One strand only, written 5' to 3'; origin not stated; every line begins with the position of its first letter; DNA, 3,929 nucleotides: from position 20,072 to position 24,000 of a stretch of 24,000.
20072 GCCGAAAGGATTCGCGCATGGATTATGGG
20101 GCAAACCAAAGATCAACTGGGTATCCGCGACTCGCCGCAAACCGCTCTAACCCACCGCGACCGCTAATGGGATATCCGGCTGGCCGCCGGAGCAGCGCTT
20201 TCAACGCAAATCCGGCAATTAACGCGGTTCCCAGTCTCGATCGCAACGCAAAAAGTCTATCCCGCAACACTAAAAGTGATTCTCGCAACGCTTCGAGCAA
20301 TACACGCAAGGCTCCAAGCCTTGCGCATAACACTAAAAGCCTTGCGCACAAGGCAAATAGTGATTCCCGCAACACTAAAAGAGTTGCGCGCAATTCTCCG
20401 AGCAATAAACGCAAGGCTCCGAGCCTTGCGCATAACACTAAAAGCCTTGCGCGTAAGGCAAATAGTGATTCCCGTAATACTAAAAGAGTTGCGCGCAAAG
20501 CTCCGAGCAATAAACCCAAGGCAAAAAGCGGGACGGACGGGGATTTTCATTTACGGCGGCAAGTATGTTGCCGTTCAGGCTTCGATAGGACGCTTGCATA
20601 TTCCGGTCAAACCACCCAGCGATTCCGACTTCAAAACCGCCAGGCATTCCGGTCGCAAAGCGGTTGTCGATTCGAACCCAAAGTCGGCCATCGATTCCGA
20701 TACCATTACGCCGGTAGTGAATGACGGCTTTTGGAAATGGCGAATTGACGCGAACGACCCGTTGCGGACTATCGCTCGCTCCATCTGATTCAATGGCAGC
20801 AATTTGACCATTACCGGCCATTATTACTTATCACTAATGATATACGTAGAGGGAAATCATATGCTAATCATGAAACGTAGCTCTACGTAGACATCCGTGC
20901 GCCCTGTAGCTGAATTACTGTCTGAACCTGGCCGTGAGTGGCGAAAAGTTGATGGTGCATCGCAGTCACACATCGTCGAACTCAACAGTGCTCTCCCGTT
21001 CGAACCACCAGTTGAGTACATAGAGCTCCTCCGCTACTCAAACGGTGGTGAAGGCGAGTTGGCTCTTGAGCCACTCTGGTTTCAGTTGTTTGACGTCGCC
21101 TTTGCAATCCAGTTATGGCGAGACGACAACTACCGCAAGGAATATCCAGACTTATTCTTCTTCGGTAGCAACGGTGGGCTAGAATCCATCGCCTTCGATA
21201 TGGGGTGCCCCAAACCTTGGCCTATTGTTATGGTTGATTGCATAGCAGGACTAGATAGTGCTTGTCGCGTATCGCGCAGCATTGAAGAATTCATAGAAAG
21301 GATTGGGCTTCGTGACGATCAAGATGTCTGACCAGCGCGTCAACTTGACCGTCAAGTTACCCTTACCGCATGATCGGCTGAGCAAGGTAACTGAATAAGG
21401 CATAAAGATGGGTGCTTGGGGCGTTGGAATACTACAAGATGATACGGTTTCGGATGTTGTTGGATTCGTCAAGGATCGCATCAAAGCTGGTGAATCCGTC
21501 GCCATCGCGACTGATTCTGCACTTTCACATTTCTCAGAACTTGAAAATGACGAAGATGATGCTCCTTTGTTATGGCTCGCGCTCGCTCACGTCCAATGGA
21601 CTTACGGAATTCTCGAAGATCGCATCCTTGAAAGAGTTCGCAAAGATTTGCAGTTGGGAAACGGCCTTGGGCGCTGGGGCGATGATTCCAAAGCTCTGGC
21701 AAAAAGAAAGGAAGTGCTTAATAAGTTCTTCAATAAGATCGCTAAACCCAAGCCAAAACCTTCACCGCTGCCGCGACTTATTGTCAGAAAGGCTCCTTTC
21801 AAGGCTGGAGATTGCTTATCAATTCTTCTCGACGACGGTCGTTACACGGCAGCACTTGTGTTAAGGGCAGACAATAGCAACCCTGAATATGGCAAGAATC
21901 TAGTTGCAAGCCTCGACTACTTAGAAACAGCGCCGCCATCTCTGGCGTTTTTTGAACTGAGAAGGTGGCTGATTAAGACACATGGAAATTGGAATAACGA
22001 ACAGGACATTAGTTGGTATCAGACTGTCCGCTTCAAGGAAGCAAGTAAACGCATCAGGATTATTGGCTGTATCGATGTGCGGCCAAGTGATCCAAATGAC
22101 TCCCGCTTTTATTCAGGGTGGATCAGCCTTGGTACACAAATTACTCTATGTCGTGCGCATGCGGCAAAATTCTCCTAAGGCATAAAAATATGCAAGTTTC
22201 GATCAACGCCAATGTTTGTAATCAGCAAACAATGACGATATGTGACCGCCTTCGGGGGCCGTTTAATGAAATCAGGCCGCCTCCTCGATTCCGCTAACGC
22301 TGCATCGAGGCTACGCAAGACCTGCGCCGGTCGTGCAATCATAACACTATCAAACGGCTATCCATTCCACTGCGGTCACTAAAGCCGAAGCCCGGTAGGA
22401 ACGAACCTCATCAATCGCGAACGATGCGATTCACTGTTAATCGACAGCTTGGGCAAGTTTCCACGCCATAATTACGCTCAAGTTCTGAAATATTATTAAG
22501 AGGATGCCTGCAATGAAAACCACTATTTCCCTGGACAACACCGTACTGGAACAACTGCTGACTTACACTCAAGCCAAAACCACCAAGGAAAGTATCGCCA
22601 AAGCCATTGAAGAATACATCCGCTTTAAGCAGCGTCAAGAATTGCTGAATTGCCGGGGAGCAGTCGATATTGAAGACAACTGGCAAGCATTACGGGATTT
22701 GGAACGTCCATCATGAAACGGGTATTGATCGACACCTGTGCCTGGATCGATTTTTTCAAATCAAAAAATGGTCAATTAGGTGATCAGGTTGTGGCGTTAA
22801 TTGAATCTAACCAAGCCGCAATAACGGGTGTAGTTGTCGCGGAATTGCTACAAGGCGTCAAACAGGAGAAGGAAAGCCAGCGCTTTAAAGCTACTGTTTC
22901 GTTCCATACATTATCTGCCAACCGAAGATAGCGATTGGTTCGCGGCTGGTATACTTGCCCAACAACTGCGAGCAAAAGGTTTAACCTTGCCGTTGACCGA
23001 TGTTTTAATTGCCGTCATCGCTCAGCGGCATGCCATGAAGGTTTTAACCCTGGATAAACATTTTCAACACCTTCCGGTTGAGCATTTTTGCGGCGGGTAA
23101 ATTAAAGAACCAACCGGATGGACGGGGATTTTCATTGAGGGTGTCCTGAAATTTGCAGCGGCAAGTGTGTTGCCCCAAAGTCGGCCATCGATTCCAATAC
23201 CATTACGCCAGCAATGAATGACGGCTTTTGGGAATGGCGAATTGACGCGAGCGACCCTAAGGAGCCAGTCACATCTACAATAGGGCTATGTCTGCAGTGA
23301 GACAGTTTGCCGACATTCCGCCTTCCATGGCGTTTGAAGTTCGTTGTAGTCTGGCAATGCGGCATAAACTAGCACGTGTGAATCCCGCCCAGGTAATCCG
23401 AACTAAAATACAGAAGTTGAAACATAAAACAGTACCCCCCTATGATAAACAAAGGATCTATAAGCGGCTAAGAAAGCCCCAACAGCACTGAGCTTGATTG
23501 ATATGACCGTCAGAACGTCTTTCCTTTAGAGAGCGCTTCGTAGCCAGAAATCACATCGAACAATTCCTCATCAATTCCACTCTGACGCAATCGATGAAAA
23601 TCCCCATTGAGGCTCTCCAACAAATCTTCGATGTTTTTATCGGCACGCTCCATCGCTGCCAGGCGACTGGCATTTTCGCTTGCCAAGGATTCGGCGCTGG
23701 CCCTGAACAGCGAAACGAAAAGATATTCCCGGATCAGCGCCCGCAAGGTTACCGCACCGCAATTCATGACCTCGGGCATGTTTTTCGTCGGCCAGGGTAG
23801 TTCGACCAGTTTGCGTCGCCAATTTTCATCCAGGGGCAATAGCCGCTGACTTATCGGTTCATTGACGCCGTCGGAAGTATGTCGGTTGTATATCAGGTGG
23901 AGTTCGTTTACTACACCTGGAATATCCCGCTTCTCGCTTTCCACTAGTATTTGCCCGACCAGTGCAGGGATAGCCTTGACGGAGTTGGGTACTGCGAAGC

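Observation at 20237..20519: Fourteen 21-bp periods in exact register carrying palindromic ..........-type sites: iteron-like or centromere-like array with no partner gene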

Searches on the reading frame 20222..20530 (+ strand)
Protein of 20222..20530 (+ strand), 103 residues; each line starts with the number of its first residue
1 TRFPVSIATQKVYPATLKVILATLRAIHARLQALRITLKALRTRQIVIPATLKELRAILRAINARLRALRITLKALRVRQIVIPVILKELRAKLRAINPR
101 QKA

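Call 127: find_homologous_proteins(query=window:20222-20530:+, max_evalue=0.01)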
Query window:20222-20530:+ (103 aa): 2 proteins with E <= 0.01 among 38 candidates.
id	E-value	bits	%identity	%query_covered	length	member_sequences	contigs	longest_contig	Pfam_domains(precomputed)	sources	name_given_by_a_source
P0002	4.3e-22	96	89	68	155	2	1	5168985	-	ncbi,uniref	ncbi:hypothetical protein ACQE3E_09110 [Methylomonas sp. MED-D]|uniref:hypothetical protein n=1 Tax=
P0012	8.3e-16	76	76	65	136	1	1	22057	-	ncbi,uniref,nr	ncbi:hypothetical protein [Methylomonas koyamae]|uniref:Uncharacterized protein n=1 Tax=Methylomonas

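Call 128: find_encoding_contigs(protein=P0012, flank=5000, max_places=4)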
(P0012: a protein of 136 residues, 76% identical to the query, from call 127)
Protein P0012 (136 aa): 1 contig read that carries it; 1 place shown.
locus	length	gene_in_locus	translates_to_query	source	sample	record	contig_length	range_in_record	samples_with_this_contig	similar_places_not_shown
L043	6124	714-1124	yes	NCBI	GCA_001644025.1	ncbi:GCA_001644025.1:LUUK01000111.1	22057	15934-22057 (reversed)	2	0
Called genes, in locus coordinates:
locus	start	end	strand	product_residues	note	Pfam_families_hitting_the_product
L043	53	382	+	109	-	PF24391:HD-CE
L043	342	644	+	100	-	-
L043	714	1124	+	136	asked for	-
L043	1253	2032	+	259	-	-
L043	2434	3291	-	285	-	PF14491:DUF4435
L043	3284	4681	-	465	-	PF02463:SMC_N, PF13175:AAA_15, PF13476:AAA_23 (faint), PF00005:ABC_tran (faint), PF13304:AAA_21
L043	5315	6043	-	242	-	PF00929:RNase_T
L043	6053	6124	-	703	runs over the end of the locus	PF13089:PP_kinase_N, PF02503:PP_kinase, PF17941:PP_kinase_C_1, PF13091:PLDc_2 (faint), PF13090:PP_kinase_C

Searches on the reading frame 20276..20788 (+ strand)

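Call 8: search_protein_families(library=pfam, proteins=[window:20276-20788:+], max_evalue=1)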
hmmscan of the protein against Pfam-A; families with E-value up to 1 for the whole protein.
window:20276-20788:+ (170 aa): 1 family
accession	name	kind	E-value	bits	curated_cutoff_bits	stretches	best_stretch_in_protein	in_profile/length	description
PF04912.19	Dynamitin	-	0.088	12.5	31.8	1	3-49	330-376/396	Dynamitin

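Call 119: search_protein_families(library=ncbifam, proteins=[window:20276-20788:+], max_evalue=0.01)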
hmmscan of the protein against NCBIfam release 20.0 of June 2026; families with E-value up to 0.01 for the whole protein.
window:20276-20788:+ (170 aa): 0 families

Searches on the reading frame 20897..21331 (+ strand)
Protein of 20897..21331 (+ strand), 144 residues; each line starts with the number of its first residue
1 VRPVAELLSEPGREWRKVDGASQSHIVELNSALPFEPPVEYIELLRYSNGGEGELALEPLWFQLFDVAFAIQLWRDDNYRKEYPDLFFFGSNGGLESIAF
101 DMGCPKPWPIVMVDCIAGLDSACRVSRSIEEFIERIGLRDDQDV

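Call 8: search_protein_families(library=pfam, proteins=[window:20897-21331:+], max_evalue=1)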
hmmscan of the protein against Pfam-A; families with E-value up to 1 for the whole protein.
window:20897-21331:+ (144 aa): 2 families
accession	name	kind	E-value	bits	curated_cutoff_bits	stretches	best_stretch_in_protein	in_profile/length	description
PF09346.15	SMI1_KNR4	-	1.9e-06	28.9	25.4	1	20-135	1-125/125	SMI1 / KNR4 family (SUKH-1)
PF14568.11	SUKH_6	-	0.021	15.8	27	1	38-133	16-119/119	SMI1-KNR4 cell-wall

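Call 11: find_encoding_contigs(protein=window:20897-21331:+, flank=10000, max_places=10)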
Protein window:20897-21331:+ (144 aa): 2 contigs read that carry it; 2 places shown.
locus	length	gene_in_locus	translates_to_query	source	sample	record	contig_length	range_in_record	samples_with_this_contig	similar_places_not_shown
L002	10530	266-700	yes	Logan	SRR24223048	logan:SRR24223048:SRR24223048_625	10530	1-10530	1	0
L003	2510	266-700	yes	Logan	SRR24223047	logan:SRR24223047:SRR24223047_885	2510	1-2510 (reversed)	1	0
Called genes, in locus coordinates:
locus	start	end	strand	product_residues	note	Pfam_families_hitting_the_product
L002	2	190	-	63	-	?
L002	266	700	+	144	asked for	PF09346:SMI1_KNR4 (weak)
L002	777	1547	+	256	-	-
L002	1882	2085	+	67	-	PF09957:VapB_antitoxin (weak)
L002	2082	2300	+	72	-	-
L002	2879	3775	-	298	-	PF00231:ATP-synt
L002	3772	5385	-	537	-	PF02874:ATP-synt_ab_N, PF00006:ATP-synt_ab, PF00306:ATP-synt_ab_C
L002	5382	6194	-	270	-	PF00430:ATP-synt_B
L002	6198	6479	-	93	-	PF00137:ATP-synt_C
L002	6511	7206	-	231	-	PF00119:ATP-synt_A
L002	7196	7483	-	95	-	PF12966:AtpR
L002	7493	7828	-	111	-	PF09527:ATPase_gene1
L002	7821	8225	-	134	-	PF02823:ATP-synt_DE_N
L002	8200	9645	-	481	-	PF02874:ATP-synt_ab_N, PF00006:ATP-synt_ab, PF22919:ATP-synt_VA_C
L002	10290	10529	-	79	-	?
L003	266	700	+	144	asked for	PF09346:SMI1_KNR4 (weak)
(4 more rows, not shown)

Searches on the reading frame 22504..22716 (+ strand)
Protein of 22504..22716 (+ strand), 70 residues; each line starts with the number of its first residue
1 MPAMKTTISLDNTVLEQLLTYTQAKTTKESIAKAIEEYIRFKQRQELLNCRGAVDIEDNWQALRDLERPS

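Call 78: search_protein_families(library=pfam, proteins=[window:22504-22716:+], max_evalue=0.01)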
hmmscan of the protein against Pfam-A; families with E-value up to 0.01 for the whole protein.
window:22504-22716:+ (70 aa): 1 family
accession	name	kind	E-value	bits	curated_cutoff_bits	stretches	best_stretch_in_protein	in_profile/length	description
PF09957.15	VapB_antitoxin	-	1.5e-06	28.4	23.4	1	4-47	1-44/47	Bacterial antitoxin of type II TA system, VapB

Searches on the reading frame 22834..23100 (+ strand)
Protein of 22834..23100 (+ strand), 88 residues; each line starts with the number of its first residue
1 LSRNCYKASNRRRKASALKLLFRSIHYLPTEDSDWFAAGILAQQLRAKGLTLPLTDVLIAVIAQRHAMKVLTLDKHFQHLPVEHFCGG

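Call 78: search_protein_families(library=pfam, proteins=[window:22834-23100:+], max_evalue=0.01)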
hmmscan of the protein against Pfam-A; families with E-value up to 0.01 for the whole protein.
window:22834-23100:+ (88 aa): 2 families
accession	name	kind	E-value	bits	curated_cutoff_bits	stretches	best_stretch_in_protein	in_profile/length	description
PF01850.27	PIN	-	2.7e-06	28.4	23.6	1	10-81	52-118/120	PIN domain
PF18480.7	DUF5615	-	0.0086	16.4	23.8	0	38-82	20-63/110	Domain of unknown function (DUF5615)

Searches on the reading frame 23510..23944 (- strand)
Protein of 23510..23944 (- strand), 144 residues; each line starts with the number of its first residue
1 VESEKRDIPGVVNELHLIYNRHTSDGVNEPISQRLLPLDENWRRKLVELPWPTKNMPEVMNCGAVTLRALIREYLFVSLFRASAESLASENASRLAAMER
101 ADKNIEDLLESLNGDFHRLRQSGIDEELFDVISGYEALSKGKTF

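Call 131: search_protein_families(library=pfam, proteins=[window:23510-23944:-], max_evalue=0.0001)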
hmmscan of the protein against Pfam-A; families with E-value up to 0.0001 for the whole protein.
window:23510-23944:- (144 aa): 1 family
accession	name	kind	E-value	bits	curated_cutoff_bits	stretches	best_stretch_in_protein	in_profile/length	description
PF00231.24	ATP-synt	-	9.8e-30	104.7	39.9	1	10-138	161-285/285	ATP synthase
